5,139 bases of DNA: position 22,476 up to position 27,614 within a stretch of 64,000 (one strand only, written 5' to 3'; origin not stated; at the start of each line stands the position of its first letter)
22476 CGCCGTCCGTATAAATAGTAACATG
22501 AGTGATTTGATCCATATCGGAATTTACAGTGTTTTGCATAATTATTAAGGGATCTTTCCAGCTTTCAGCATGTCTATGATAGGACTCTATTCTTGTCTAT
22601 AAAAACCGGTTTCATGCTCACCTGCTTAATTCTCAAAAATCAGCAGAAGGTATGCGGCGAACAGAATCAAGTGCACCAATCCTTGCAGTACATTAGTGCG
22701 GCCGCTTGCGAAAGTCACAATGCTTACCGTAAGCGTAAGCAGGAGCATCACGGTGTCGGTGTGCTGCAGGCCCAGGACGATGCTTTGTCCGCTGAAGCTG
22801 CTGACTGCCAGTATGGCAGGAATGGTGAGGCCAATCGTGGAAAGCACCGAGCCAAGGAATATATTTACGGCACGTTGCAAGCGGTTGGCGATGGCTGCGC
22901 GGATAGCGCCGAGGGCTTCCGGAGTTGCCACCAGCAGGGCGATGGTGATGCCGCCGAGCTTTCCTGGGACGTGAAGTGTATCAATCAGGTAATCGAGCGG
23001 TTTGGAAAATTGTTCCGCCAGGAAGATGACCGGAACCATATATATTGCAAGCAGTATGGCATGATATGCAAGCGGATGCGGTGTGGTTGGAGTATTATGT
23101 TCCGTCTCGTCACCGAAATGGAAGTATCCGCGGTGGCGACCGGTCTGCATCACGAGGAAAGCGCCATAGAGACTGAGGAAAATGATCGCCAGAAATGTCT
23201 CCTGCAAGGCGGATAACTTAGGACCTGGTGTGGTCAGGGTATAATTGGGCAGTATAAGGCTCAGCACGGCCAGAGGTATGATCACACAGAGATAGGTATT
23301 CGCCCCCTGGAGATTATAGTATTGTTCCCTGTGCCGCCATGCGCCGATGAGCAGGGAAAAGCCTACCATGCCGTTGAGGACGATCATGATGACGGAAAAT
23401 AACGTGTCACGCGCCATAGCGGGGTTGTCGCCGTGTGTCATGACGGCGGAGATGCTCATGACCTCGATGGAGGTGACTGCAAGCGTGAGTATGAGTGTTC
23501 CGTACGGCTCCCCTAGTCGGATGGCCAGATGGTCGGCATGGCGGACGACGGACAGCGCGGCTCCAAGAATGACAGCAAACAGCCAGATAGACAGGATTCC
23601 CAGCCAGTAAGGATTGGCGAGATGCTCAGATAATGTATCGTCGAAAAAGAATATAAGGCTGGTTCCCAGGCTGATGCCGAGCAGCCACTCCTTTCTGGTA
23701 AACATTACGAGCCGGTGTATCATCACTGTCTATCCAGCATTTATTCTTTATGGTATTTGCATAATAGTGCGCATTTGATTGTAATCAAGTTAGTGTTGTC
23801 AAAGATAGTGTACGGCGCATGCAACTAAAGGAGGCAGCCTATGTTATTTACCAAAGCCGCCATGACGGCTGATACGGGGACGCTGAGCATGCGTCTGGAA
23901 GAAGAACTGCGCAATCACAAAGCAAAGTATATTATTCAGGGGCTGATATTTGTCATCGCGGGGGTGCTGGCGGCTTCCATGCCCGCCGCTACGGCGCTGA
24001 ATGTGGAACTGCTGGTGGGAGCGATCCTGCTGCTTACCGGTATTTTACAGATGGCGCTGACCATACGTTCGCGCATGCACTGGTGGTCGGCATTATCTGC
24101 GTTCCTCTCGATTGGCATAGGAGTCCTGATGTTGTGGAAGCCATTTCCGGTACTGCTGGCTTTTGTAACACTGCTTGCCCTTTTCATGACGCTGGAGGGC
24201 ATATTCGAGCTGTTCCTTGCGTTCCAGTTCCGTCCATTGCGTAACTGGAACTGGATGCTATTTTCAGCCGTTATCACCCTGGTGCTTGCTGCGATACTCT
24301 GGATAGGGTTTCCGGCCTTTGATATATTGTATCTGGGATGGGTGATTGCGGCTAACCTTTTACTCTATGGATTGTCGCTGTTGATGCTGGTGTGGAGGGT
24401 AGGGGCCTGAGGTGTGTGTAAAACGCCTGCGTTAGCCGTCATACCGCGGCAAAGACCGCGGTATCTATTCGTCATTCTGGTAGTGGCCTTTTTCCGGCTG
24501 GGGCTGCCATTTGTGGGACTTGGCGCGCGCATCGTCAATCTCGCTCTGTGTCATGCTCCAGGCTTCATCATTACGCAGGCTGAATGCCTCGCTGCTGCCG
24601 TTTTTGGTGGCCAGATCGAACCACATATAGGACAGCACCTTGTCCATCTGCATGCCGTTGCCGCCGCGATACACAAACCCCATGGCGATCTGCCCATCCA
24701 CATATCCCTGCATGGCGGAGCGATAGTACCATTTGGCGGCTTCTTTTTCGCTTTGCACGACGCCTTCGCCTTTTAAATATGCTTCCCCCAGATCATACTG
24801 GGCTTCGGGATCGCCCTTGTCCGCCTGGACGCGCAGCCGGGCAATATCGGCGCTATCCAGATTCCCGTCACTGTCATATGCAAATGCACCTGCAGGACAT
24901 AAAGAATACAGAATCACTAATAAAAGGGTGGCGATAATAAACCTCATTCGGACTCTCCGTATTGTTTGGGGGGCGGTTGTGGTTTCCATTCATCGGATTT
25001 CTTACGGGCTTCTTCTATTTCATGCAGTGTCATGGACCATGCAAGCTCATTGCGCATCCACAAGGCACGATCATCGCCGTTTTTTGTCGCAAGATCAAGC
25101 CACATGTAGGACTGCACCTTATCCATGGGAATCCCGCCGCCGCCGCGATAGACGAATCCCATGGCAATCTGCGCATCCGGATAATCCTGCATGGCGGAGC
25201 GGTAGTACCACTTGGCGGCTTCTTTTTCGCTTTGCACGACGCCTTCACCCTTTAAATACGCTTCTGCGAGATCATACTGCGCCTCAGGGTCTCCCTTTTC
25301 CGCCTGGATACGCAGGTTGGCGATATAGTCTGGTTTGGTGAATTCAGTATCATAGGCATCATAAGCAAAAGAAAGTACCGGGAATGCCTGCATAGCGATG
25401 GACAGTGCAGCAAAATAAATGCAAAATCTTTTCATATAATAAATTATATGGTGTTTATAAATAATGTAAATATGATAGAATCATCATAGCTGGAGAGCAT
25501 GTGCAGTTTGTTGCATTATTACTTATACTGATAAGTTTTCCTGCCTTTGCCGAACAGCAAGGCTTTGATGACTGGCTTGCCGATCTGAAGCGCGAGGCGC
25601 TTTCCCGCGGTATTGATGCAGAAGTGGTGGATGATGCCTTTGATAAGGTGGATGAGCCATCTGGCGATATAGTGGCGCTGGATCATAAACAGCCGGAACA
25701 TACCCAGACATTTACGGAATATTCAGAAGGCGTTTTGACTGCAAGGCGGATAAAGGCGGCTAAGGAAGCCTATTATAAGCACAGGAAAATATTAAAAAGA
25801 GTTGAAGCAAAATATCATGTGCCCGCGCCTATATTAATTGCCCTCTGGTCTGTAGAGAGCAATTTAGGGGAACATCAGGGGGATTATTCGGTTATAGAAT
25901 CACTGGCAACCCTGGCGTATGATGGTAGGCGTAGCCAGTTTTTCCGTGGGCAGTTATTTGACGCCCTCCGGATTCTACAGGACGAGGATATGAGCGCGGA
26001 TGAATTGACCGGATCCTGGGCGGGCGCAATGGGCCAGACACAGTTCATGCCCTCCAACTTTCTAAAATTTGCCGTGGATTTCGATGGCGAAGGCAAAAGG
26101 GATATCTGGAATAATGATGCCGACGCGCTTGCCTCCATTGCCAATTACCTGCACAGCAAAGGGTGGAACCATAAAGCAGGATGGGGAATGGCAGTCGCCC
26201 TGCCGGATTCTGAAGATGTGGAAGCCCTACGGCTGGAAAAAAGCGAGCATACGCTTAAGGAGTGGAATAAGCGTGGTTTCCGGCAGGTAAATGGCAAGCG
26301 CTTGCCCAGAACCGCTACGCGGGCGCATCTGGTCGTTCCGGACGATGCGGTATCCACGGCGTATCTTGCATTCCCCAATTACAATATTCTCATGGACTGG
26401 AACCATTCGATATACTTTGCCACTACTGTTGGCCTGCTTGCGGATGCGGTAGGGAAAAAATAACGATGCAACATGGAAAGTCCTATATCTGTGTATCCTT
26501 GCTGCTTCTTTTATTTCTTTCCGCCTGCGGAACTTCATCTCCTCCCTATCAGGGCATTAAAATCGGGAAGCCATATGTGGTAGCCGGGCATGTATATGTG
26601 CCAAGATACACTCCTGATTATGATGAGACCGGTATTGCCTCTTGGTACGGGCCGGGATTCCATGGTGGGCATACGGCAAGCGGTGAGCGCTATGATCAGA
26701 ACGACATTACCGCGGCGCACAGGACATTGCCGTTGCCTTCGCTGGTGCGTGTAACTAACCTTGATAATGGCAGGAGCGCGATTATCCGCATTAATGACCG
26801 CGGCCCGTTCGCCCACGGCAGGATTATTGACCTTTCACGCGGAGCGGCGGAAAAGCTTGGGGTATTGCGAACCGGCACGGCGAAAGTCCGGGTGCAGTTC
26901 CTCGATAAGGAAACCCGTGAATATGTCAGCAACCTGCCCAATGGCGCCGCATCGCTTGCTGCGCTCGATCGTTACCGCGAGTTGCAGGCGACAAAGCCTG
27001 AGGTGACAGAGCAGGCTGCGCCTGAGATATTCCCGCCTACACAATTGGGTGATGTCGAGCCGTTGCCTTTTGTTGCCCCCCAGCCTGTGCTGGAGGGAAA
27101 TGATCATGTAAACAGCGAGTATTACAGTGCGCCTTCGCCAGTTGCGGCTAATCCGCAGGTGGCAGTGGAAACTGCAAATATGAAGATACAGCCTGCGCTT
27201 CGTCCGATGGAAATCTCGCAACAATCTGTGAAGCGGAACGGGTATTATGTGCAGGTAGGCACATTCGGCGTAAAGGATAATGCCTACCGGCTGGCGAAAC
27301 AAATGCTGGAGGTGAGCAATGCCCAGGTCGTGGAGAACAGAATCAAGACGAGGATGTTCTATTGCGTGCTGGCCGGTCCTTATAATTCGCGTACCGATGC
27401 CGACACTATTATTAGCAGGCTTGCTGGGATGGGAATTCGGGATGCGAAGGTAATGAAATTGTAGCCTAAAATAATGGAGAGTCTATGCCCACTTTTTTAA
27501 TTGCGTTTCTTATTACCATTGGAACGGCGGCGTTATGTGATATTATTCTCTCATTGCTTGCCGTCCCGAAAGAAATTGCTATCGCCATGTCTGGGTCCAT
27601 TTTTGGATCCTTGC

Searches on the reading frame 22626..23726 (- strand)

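Call 17: search_protein_families(library=pfam, proteins=[window:22626-23726:-], max_evalue=0.001)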
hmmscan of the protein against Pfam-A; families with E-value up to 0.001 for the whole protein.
window:22626-23726:- (366 aa): 1 family
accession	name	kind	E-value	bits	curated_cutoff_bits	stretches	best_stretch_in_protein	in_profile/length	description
PF01699.29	Na_Ca_ex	-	6.8e-36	123.9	24.9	2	44-195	4-150/151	Sodium/calcium exchanger protein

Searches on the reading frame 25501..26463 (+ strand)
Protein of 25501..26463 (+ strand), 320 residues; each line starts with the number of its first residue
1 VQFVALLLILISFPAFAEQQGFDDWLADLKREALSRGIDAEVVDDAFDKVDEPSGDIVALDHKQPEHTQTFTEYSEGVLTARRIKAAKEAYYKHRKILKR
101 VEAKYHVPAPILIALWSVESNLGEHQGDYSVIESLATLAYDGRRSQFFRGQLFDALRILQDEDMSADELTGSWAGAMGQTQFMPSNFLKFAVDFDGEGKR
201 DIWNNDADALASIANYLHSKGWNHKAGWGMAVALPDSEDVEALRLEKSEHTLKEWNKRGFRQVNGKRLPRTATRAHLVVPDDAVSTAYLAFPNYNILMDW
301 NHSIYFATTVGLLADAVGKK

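Call 17: search_protein_families(library=pfam, proteins=[window:25501-26463:+], max_evalue=0.001)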
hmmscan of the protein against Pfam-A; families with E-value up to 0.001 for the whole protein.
window:25501-26463:+ (320 aa): 1 family
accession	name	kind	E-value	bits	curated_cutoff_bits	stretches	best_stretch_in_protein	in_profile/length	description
PF13406.11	SLT_2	-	1.7e-104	349.6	24.3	1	22-315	2-292/292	Transglycosylase SLT domain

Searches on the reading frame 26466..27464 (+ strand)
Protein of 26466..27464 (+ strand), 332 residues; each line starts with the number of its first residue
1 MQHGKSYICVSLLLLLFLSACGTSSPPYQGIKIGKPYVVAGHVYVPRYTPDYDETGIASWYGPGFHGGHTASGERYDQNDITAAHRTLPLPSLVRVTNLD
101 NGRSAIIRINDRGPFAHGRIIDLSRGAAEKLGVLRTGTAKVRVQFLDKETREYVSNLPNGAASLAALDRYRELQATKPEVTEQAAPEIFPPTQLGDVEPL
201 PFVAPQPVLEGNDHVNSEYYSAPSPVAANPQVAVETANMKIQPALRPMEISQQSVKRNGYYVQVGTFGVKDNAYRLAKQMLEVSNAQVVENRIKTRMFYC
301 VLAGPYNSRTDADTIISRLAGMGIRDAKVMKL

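Call 17: search_protein_families(library=pfam, proteins=[window:26466-27464:+], max_evalue=0.001)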
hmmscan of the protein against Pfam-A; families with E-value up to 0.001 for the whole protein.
window:26466-27464:+ (332 aa): 2 families
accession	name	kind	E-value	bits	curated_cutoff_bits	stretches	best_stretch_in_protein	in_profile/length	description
PF03330.24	DPBB_1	-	4.7e-26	91.3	28.8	1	54-143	2-83/83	Lytic transglycolase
PF05036.18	SPOR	-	1.3e-10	41.8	21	1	257-323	2-69/76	SPOR domain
